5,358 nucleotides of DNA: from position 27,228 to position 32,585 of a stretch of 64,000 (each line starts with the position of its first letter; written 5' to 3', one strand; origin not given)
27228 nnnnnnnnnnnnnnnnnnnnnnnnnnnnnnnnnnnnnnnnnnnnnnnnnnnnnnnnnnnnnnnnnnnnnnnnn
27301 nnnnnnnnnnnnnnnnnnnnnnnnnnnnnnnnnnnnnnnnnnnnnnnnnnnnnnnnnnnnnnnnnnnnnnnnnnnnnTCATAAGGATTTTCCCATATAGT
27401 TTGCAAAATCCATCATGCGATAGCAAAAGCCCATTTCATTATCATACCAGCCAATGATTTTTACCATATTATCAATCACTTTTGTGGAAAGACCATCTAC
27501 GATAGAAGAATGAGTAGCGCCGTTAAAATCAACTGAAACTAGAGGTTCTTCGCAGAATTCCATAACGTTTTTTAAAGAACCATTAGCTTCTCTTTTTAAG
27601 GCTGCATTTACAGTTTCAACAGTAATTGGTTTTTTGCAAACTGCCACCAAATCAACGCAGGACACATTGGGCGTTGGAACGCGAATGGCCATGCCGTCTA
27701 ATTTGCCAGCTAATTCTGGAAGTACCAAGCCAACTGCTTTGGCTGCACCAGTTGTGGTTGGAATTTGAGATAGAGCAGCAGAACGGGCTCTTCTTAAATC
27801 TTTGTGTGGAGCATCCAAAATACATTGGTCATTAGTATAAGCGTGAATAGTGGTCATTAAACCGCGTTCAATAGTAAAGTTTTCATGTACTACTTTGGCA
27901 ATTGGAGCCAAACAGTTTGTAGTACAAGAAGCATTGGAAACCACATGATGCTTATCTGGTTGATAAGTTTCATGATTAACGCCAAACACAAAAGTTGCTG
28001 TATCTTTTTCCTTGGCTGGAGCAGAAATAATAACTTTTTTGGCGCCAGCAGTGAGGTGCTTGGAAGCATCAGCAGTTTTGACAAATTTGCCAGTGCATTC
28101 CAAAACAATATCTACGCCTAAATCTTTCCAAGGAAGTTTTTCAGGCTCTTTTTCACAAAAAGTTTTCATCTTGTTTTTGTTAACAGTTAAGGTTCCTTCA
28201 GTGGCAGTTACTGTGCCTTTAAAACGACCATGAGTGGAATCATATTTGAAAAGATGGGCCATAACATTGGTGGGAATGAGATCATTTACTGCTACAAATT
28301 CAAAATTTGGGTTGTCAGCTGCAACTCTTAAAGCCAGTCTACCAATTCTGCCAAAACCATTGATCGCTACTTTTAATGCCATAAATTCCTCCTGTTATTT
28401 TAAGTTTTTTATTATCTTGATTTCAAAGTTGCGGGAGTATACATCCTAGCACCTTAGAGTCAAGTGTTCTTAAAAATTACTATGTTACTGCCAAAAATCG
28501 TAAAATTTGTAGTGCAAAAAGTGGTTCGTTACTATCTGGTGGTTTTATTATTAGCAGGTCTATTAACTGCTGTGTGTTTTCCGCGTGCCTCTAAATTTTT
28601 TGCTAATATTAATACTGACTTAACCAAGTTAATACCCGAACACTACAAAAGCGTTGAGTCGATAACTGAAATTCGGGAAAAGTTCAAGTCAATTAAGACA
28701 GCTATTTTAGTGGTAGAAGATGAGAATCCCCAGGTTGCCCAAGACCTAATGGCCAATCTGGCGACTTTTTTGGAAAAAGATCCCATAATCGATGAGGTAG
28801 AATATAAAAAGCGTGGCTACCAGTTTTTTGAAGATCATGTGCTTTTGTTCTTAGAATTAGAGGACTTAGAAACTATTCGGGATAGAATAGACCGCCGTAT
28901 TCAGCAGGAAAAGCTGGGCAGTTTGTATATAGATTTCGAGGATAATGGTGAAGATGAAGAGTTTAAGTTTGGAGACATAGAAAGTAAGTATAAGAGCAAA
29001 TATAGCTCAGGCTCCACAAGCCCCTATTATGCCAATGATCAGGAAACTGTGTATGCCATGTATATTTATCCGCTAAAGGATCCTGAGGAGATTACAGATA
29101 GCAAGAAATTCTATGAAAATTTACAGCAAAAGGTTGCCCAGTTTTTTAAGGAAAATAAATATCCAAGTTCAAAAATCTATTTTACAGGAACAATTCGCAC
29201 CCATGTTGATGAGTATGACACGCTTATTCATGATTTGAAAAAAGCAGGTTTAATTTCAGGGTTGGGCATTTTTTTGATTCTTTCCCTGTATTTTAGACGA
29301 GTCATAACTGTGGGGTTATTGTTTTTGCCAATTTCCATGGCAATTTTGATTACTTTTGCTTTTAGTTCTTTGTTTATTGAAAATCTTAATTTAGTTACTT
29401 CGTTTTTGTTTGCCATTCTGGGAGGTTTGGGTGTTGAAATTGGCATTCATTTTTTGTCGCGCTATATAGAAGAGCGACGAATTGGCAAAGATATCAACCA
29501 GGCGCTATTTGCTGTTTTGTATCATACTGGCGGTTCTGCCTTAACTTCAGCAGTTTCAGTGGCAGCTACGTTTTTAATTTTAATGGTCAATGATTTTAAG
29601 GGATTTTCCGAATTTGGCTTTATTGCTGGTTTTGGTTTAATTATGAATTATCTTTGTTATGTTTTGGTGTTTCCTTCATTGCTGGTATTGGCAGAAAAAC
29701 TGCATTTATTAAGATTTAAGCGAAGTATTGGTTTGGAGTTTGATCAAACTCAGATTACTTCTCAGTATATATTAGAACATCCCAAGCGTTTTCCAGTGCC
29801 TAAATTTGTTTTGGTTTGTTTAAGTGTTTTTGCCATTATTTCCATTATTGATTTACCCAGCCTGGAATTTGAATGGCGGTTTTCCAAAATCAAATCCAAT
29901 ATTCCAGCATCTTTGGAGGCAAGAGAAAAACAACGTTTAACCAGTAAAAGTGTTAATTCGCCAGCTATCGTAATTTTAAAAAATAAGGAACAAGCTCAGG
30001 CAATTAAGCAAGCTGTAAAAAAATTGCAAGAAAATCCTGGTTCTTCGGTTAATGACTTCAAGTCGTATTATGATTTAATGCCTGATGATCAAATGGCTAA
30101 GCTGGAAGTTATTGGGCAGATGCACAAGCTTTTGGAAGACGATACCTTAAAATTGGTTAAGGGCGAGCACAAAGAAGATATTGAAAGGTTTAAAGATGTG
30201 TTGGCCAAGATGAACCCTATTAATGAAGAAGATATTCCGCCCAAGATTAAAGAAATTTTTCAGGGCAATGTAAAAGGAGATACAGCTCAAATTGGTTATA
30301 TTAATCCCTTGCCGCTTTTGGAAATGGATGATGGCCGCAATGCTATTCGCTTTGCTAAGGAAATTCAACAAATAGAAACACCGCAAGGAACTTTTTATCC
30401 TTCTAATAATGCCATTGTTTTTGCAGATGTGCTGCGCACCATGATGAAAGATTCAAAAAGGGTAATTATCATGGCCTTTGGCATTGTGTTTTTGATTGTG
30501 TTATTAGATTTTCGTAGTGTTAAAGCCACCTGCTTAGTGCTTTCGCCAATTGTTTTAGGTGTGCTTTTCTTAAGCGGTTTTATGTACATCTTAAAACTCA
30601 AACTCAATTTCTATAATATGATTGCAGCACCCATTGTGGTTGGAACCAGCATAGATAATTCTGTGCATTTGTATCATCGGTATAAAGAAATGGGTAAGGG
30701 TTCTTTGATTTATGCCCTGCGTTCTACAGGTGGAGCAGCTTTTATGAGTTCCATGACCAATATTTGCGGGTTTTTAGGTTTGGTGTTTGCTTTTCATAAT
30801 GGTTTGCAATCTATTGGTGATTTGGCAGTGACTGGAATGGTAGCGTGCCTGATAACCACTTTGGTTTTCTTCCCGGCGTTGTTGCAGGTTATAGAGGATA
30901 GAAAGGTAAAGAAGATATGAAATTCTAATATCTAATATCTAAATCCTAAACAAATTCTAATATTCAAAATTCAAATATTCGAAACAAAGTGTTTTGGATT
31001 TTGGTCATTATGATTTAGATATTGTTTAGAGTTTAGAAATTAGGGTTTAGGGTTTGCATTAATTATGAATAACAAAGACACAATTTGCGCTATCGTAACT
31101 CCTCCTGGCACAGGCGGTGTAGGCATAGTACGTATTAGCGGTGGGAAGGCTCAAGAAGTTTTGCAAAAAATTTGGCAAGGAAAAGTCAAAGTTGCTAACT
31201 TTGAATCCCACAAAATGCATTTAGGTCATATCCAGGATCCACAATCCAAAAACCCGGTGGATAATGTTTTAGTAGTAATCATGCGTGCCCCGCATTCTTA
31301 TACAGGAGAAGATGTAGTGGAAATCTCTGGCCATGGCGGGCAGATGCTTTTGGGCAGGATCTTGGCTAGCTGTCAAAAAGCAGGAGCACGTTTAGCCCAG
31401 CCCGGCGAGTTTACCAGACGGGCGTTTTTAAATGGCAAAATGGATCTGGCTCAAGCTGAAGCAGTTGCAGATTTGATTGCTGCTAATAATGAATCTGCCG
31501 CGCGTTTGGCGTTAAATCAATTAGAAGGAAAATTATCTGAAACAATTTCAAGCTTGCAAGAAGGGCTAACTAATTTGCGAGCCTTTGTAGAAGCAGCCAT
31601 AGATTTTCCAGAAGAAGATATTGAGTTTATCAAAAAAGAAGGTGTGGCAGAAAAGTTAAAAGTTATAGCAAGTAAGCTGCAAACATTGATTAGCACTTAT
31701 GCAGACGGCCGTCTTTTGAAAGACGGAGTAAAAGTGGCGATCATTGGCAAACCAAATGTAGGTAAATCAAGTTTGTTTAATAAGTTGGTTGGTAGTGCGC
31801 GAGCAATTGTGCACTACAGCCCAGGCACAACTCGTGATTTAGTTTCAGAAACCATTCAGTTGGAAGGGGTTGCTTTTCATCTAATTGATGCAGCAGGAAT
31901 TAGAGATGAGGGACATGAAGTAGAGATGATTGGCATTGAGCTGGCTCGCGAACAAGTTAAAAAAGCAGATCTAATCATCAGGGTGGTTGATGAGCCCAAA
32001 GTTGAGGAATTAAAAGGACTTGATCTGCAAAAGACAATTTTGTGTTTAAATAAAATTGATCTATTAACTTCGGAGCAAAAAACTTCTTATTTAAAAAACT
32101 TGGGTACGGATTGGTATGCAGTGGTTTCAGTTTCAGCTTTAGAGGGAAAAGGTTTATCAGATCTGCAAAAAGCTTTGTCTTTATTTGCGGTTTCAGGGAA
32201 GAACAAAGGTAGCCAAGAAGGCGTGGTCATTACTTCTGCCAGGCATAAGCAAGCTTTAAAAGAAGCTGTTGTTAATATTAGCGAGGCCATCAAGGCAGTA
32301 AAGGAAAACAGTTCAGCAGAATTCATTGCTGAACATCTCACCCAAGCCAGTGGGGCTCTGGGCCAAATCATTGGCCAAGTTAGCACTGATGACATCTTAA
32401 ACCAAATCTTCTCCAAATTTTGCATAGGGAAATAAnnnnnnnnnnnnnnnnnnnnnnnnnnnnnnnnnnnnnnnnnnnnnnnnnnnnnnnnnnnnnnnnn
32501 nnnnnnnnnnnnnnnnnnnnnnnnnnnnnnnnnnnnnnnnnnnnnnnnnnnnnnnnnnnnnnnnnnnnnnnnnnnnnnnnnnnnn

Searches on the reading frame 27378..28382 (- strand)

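Call 45: search_protein_families(library=pfam, proteins=[window:27378-28382:-], max_evalue=0.00001)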
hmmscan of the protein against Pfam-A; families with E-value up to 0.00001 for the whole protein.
window:27378-28382:- (334 aa): 2 families
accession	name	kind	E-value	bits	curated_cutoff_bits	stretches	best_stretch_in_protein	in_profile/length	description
PF02800.25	Gp_dh_C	-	5e-64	215.1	24.4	1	158-313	1-158/158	Glyceraldehyde 3-phosphate dehydrogenase, C-terminal domain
PF00044.30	Gp_dh_N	-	2.1e-39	134.3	31.7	1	4-102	2-100/101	Glyceraldehyde 3-phosphate dehydrogenase, NAD binding domain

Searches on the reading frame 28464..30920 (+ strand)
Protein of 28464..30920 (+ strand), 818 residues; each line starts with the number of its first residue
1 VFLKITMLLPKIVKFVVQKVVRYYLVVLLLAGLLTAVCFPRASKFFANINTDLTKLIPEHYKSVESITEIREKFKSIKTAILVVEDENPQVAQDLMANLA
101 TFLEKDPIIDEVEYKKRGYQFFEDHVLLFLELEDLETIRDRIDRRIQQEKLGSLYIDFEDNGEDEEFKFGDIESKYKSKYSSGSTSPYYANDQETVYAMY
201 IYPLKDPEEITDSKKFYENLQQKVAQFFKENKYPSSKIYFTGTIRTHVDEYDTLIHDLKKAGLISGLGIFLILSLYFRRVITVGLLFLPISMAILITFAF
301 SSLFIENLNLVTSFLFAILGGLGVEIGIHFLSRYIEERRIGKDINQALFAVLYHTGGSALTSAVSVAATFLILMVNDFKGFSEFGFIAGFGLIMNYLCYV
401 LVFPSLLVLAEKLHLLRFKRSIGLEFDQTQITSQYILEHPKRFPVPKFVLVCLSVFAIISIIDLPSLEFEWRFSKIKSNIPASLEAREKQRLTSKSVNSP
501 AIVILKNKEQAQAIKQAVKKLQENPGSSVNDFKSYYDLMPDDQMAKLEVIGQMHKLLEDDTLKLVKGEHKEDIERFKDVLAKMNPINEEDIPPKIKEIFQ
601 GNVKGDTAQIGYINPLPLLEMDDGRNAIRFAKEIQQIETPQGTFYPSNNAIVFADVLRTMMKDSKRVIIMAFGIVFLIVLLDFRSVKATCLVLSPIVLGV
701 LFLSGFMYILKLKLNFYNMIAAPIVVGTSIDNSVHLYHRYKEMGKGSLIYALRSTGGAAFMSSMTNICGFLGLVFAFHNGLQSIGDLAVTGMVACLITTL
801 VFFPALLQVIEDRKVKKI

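Call 7: search_protein_families(library=pfam, proteins=[window:28464-30920:+], max_evalue=0.0001)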
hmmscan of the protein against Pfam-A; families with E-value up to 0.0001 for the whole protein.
window:28464-30920:+ (818 aa): 3 families
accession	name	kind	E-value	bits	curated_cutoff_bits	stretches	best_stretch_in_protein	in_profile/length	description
PF03176.21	MMPL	-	7.2e-38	130.8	20.5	2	223-420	109-312/333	MMPL family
PF12349.14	Sterol-sensing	-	8.8e-06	26.1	22.3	0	287-412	13-138/153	Sterol-sensing domain of SREBP cleavage-activation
PF02355.23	SecD_SecF_C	-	3.6e-05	23.7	20.5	1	652-796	21-169/189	Protein export membrane protein SecD/SecF, C-terminal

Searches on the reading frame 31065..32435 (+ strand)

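Call 7: search_protein_families(library=pfam, proteins=[window:31065-32435:+], max_evalue=0.0001)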
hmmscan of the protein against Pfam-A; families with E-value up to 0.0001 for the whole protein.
window:31065-32435:+ (456 aa): 5 families
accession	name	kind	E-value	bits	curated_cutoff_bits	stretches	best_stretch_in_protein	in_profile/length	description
PF12631.12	MnmE_helical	-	1.4e-61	208.8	40.1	1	128-453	1-211/211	MnmE helical domain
PF10396.14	TrmE_N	-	5.1e-43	146.4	29.8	1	6-125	1-117/117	GTP-binding protein TrmE N-terminus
PF01926.29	MMR_HSR1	-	6.6e-24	84.6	21.9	1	223-330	1-113/113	50S ribosome-binding GTPase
PF02421.24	FeoB_N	-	4e-14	52.9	27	1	223-370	2-155/156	Ferrous iron transport protein B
PF03193.22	RsgA_GTPase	-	3e-08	34.1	30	0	323-372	55-105/174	RsgA GTPase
